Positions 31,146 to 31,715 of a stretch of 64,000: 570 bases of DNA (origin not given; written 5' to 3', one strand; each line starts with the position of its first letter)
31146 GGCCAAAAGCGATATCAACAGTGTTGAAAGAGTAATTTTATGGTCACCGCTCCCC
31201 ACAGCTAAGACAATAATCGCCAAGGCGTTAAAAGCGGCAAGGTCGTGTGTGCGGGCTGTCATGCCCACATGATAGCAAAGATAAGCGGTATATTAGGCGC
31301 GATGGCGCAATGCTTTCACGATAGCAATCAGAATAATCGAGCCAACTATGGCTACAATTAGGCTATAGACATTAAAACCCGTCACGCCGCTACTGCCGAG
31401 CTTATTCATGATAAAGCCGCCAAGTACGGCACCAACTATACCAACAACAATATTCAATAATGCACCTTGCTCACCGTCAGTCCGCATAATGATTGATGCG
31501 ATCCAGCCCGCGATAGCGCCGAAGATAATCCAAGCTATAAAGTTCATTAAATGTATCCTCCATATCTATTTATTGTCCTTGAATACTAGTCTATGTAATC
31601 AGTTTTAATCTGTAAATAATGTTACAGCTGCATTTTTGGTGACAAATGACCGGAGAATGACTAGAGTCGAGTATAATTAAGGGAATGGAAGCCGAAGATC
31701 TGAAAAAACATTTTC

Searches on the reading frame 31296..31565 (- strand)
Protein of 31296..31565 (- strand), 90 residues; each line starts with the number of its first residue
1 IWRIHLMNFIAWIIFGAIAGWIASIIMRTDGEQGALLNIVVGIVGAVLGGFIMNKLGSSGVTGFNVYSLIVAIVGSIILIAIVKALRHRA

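Call 56: search_protein_families(library=pfam, proteins=[window:31296-31565:-], max_evalue=0.01)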
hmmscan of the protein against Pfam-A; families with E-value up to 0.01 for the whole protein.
window:31296-31565:- (90 aa): 1 family
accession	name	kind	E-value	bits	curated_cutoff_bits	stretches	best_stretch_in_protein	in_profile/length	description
PF04226.18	Transgly_assoc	-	5.1e-14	52.7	25.3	1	39-87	1-48/49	Transglycosylase associated protein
